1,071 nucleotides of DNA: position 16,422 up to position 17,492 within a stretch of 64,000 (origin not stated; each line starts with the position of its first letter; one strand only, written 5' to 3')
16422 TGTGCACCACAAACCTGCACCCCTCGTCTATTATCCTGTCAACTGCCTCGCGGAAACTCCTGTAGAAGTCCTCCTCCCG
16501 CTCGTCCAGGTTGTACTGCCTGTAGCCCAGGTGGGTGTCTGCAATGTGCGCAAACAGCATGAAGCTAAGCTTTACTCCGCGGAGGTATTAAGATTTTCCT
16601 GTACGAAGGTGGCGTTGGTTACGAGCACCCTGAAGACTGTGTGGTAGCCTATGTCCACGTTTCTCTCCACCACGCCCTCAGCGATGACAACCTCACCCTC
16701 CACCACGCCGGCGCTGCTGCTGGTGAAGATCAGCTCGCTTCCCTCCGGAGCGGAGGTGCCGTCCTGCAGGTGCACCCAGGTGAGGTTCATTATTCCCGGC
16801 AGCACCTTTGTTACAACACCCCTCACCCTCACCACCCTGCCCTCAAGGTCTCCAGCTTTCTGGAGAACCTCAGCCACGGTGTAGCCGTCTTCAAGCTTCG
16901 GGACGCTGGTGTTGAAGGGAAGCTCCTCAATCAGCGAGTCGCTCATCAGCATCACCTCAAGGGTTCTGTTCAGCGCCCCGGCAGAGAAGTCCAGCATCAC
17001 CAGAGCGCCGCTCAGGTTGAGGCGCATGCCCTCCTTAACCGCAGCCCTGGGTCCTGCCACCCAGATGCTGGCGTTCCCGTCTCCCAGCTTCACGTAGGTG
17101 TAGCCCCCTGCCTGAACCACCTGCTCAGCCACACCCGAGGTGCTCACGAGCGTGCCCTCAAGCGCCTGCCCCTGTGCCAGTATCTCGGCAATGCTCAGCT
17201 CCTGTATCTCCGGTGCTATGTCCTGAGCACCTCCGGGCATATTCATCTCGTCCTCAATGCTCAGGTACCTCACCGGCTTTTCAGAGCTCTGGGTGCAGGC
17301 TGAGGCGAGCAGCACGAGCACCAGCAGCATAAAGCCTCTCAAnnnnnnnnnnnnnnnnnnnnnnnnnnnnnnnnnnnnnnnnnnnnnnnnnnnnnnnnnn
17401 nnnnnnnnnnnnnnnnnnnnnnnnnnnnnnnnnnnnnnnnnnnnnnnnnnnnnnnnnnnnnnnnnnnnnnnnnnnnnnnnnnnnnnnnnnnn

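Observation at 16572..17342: Exported, heavily sequon-decorated tandem OB-fold protein embedded in the mre11-rad50 operon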

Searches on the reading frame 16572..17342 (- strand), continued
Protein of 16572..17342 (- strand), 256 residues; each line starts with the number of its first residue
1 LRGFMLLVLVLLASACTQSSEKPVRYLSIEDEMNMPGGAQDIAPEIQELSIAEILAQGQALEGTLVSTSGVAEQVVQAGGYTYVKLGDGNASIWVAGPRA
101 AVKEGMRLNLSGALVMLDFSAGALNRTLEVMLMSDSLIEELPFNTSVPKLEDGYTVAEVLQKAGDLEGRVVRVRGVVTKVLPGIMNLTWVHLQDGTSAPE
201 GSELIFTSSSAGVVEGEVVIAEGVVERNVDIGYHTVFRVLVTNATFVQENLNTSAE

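Call 16: find_encoding_contigs(protein=P0022, flank=6000, max_places=1)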
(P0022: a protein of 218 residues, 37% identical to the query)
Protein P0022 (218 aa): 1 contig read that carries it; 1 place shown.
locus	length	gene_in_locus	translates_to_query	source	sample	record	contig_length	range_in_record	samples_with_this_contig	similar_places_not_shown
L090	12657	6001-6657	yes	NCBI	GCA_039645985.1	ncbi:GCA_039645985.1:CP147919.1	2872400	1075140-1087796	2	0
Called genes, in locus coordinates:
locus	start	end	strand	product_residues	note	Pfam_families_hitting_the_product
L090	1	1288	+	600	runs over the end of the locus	PF11412:DsbD_N, PF02683:DsbD_TM, PF13386:DsbD_2 (weak), PF00085:Thioredoxin, PF13098:Thioredoxin_2, PF13899:Thioredoxin_7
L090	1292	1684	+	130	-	PF03190:Thioredox_DsbH, PF13899:Thioredoxin_7, PF13098:Thioredoxin_2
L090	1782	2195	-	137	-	-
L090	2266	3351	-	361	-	PF01041:DegT_DnrJ_EryC1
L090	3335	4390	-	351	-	PF02684:LpxB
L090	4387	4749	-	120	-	PF13442:Cytochrome_CBB3 (weak), PF00034:Cytochrom_C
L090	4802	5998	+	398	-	PF01979:Amidohydro_1, PF12890:DHOase, PF07969:Amidohydro_3 (weak)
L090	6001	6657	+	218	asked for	-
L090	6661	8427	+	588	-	PF00664:ABC_membrane, PF02463:SMC_N (faint), PF00005:ABC_tran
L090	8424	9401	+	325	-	PF00561:Abhydrolase_1, PF12146:Hydrolase_4 (weak)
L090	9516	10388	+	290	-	PF00990:GGDEF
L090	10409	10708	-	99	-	PF01817:CM_2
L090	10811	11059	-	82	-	-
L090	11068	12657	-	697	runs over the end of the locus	PF00882:Zn_dep_PLPC (weak)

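Call 17: find_encoding_contigs(protein=P0043, flank=6000, max_places=1)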
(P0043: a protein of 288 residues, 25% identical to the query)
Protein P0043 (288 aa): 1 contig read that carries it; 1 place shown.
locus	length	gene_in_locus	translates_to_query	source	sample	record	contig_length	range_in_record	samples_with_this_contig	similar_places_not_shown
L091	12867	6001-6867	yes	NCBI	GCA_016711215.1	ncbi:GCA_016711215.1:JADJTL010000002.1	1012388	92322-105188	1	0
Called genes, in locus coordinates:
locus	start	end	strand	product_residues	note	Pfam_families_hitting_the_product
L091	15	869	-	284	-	PF27840:ScmC (weak)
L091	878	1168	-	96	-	PF05402:PqqD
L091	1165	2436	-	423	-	PF04055:Radical_SAM, PF13186:SPASM (weak)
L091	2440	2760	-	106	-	-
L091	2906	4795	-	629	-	PF16177:ACAS_N, PF00501:AMP-binding, PF13193:AMP-binding_C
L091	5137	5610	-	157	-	PF09424:YqeY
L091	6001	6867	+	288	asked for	-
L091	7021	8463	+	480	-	PF00089:Trypsin, PF13365:Trypsin_2, PF00595:PDZ, PF13180:PDZ_2, PF17820:PDZ_6, PF00595:PDZ (weak), PF13180:PDZ_2 (weak), PF17820:PDZ_6, +1 more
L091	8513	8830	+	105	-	-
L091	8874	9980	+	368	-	PF00147:Fibrinogen_C (weak)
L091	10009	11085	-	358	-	PF01636:APH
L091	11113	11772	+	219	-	PF02527:GidB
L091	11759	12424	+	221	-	PF00596:Aldolase_II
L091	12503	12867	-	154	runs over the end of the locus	PF00210:Ferritin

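Call 18: find_encoding_contigs(protein=P0018, flank=6000, max_places=1)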
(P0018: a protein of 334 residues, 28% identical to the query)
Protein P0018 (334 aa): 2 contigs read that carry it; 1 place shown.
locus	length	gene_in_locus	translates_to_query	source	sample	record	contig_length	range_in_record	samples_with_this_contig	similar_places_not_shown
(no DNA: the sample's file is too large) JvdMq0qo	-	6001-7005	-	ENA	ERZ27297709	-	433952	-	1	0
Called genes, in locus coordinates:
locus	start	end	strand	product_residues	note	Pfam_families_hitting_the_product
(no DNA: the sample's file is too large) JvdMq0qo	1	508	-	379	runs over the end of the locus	PF01053:Cys_Met_Meta_PP, PF00155:Aminotran_1_2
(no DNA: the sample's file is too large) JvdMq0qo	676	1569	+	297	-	PF00892:EamA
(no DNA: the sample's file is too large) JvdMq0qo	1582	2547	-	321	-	-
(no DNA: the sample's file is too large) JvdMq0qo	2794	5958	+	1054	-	PF05140:ResB, PF01578:Cytochrom_C_asm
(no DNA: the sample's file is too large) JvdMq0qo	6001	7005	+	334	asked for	-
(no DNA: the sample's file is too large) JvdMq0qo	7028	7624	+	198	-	PF23914:TPR_CcmH_CycH (weak), PF00515:TPR_1, PF07719:TPR_2, PF13176:TPR_7 (weak), PF13424:TPR_12 (weak), PF25068:ARM_TT21_4th, PF13414:TPR_11, PF12895:ANAPC3 (weak), +8 more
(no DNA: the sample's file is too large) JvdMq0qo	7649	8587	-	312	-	PF14522:Cytochrome_C7 (faint), PF14537:Cytochrom_c3_2 (faint), PF22113:Mtrc-MtrF_II-IV_dom (weak), PF09699:Paired_CXXCH_1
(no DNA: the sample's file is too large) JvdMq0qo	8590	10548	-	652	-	-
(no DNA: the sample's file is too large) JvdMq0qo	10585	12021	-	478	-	PF02085:Cytochrom_CIII (faint), PF14522:Cytochrome_C7 (faint), PF09699:Paired_CXXCH_1 (weak), PF14537:Cytochrom_c3_2 (faint), PF22113:Mtrc-MtrF_II-IV_dom (faint), PF09699:Paired_CXXCH_1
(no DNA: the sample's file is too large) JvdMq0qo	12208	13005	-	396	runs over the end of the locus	-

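Call 27: search_protein_families(library=pfam, alignment_id=A1, max_evalue=1)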
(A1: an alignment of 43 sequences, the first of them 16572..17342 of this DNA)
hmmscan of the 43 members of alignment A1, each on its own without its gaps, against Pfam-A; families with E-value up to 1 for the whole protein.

A. member 1, window:16572-17342:- (256 aa): 2 families
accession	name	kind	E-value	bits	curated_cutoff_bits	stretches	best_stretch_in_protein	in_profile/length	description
PF01336.31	tRNA_anti-codon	-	0.013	15.8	27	0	70-99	5-35/75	OB-fold nucleic acid binding domain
PF23139.1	OB_YrrC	-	0.12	12.7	27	0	151-183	17-47/76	ATP-dependent DNA helicase YrrC, OB-fold domain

B. families by the number of members that match (of 43 scanned): 49 families (the first 25 are shown)
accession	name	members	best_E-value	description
PF01336.31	tRNA_anti-codon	22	0.0049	OB-fold nucleic acid binding domain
PF13457.12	GW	18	2.7e-06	GW (Gly-Tryp) dipeptide domain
PF19135.5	DUF5818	13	0.0033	Protein of unknown function (DUF5818)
PF03100.22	CcmE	10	0.0038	CcmE domain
PF16100.11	RMI2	9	0.0026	RecQ-mediated genome instability protein 2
PF23139.1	OB_YrrC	7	0.0097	ATP-dependent DNA helicase YrrC, OB-fold domain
PF03843.18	Slp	4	0.014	Outer membrane lipoprotein Slp family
PF12869.13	tRNA_anti-like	4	0.029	tRNA_anti-like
PF13742.12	tRNA_anti_2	4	0.04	OB-fold nucleic acid binding domain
PF00366.26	Ribosomal_S17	3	0.11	Ribosomal protein S17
PF08139.17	LPAM_1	3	0.12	Prokaryotic membrane lipoprotein lipid attachment site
PF08239.17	SH3_3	2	0.0054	Bacterial SH3 domain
PF24253.1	DUF7454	2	0.012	Domain of unknown function (DUF7454)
PF20731.2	RE_NgoFVII_C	2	0.022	NgoFVII C-terminal B3-like DNA-binding domain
PF20101.4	DUF6491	2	0.025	Family of unknown function (DUF6491)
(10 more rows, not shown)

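Call 28: search_solved_structures(query=A1, max_evalue=10, show_alignments=3)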
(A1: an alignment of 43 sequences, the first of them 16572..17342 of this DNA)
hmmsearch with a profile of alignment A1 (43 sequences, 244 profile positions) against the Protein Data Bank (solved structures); distinct sequences matched with E-value up to 10: 0.

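Call 32: find_related_loci(query=A2, collection=metagenome_contigs, flank=6000)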
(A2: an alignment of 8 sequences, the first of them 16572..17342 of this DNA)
Query A2 (256 aa) in metagenome_contigs; peptide patterns used: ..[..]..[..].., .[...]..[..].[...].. (x = any residue, [..] = any of these).
119 stretches matched a pattern; 43 encode a relative of the query (tblastn E <= 1e-3); 43 distinct loci.
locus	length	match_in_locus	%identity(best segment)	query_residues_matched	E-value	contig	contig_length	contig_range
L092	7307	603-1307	70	16-255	3e-104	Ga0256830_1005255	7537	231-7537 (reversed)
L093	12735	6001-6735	43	14-249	2e-53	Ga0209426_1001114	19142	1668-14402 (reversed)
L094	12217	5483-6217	43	14-249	2e-53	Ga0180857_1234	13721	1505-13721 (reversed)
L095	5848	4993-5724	39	14-249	1e-50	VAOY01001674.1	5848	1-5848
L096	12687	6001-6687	45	37-249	1e-50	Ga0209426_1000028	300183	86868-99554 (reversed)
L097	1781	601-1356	43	6-250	5e-50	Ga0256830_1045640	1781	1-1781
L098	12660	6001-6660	42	44-249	1e-48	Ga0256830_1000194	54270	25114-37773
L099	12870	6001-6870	28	7-245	2e-27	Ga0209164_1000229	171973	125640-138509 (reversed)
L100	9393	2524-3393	28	7-245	2e-27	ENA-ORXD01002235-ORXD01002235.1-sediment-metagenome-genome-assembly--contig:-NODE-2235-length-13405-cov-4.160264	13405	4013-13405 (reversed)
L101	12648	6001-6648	30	49-245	1e-24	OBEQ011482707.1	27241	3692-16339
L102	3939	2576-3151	33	72-244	1e-24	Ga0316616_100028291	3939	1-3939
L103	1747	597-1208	32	69-250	1e-23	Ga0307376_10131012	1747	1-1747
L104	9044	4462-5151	31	56-245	3e-23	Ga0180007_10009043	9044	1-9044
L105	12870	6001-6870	26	7-245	5e-23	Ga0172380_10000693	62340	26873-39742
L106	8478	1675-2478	27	7-246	6e-23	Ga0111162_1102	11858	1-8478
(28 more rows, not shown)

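Call 52: search_protein_families(library=pfam, proteins=[L090:6661-8427:+, L001:6659-7261:+, L004:7802-7987:+, L007:12485-13561:-], max_evalue=0.01)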
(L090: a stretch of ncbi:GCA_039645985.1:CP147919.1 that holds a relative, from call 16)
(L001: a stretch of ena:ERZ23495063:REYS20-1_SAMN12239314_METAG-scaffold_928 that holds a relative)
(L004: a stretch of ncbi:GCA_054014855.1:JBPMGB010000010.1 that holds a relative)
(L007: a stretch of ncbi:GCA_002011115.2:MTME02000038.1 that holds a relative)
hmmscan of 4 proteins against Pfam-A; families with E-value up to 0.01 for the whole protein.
L090:6661-8427:+ (588 aa): 8 families
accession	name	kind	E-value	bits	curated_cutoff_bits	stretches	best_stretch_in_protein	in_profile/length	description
PF00005.33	ABC_tran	-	1.3e-32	113.7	25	1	369-517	1-137/137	ABC transporter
PF00664.28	ABC_membrane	-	8.6e-22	78.5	28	1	21-307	2-274/274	ABC transporter transmembrane region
PF02463.25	SMC_N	-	5.3e-06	26.5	40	1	380-558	25-210/220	RecF/RecN/SMC N terminal domain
PF03193.22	RsgA_GTPase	-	0.00034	20.9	30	1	350-402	78-129/174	RsgA GTPase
PF20720.3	nSTAND3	-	0.0028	17.8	27.2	1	374-415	12-54/155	Novel STAND NTPase 3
PF05729.18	NACHT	-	0.0037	17.5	26.7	0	381-407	2-28/167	NACHT domain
PF13555.12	AAA_29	-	0.0039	17.4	27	1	373-395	16-38/61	P-loop containing region of AAA domain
PF25199.1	nSTAND_NTPase5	-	0.008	16.4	34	0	377-414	39-77/145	Novel STAND NTPase 5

L001:6659-7261:+ (200 aa): 8 families
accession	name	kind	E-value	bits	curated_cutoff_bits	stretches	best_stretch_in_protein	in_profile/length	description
PF04218.19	CENP-B_N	-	0.00038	20.5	21.2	1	56-84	20-47/53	CENP-B N-terminal DNA-binding domain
PF08281.18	Sigma70_r4_2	-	0.00044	20.3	25.7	1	51-78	18-45/54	Sigma-70, region 4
PF13518.12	HTH_28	-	0.0012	19.3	25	1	52-78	6-31/52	Helix-turn-helix domain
PF13384.12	HTH_23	-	0.0025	18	24.6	1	49-79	8-37/50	Homeodomain-like domain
PF11387.14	DUF2795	-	0.0035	17.6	25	0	138-163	2-27/54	Protein of unknown function (DUF2795)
PF04545.22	Sigma70_r4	-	0.0044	16.9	24.1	0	57-79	18-40/50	Sigma-70, region 4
PF13551.12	HTH_29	-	0.0047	17.4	28.1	0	55-82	8-35/64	Winged helix-turn helix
PF13404.12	HTH_AsnC-type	-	0.007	16.6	27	0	54-77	12-35/42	AsnC-type helix-turn-helix domain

L004:7802-7987:+ (61 aa): 1 family
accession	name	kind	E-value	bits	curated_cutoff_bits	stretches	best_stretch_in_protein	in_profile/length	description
PF04021.17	Class_IIIsignal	-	6.1e-07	29.6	23.7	1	9-28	2-21/27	Class III signal peptide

L007:12485-13561:- (358 aa): 1 family
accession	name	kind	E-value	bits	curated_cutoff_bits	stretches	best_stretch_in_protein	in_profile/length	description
PF08735.15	DUF1786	-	6.3e-80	268.6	25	1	70-324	1-251/252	Putative pyruvate format-lyase activating enzyme (DUF1786)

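Call 63: search_protein_families(library=ncbifam, alignment_id=A1, max_evalue=0.1)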
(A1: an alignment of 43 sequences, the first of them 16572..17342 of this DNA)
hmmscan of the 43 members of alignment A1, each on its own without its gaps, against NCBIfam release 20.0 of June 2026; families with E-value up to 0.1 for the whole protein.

A. member 1, window:16572-17342:- (256 aa): 0 families

B. families by the number of members that match (of 43 scanned): 25 families
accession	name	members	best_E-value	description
NF047408.1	SA0632_fam_LP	3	0.014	SA0632 family lipoprotein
NF053527.1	lipo_Cory_WKLS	2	0.0022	WKL family lipoprotein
NF041655.1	MM0924_fam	2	0.0085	MM0924 family protein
TIGR03943.1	TIGR03943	2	0.0095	TIGR03943 family putative permease subunit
NF005496.0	PRK07110.1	2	0.039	polyketide synthase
TIGR02730.1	carot_isom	1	0.00033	carotenoid isomerase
NF041193.1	lipo_SP0191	1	0.0038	SP0191 family lipoprotein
TIGR02662.1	dinitro_DRAG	1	0.0059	ADP-ribosyl-[dinitrogen reductase] hydrolase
NF041057.1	Rcas_1661_fam_Se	1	0.0065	Rcas_1661 family thioredoxin-like (seleno)lipoprotein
TIGR02771.1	TraF_Ti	1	0.0076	conjugative transfer signal peptidase TraF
NF011930.0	PRK15401.1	1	0.013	DNA oxidative demethylase AlkB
NF033713.1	DbpA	1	0.014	decorin-binding protein DbpA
NF053698.1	bfe1_fam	1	0.016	Bfe1 family T6SS effector protein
NF050142.1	PG1828_fam_lipo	1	0.016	PG1828 family lipoprotein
NF045774.1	cytochro_C551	1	0.031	cytochrome c551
NF033674.1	stress_OB_fold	1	0.06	NirD/YgiW/YdeI family stress tolerance protein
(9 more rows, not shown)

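Call 68: search_protein_representatives(alignment_id=A1)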
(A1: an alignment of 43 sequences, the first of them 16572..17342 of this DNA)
Query: 43 sequences, 244 profile positions. Proteins with E-value up to 0.001 (for the whole library): 5277; up to 1e-10: 4036; up to 1e-30: 2076. The best 150 are listed.
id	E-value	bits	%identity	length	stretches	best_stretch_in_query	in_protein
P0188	7.5e-115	399.0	-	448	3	20-242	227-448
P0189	9.9e-103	359.3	-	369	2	39-241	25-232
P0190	5.8e-98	343.7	-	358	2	22-242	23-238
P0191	1.2e-97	342.6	-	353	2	39-242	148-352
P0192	5.6e-97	340.4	-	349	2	27-243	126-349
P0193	2.1e-95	335.3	-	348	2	39-242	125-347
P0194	3.9e-94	331.2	-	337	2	42-242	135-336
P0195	1.2e-93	329.5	-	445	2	36-244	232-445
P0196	7.0e-93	327.0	-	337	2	40-243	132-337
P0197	2.4e-92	325.3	-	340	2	41-242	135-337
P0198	6.2e-92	323.9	-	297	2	31-241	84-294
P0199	1.4e-91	322.8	-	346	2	38-242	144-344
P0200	3.8e-91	321.4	-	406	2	31-243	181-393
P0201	3.2e-90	318.3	-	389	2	41-243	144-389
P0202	1.5e-89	316.1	-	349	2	31-242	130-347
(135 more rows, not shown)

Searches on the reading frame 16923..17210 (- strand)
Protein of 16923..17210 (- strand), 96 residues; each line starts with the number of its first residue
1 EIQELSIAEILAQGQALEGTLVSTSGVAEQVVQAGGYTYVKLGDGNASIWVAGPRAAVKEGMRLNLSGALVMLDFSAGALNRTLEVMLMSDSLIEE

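Call 55: predict_structure(alignment_id=A3)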
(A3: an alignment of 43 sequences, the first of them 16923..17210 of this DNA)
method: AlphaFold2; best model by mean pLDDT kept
length: 96 residues; sequences in the alignment: 43
mean_pLDDT: 96.0   pTM: 0.87
mean pLDDT of the five models: 96.0, 95.9, 95.8, 95.8, 95.4
residues with pLDDT >= 90: 90; 70-90: 6; 50-70: 0; < 50: 0
segments of 3 or more residues with pLDDT < 50: none
pLDDT, mean of each block of 10 residues (from residue 1): 93 97 98 96 98 96 97 96 97 88
secondary structure, 60 per line:
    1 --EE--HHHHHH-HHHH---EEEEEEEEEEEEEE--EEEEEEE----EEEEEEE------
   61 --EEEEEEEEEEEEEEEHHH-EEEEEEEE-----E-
elements in order: H7-12 H14-17 E21-34 E37-43 E48-54 E63-77 E82-89
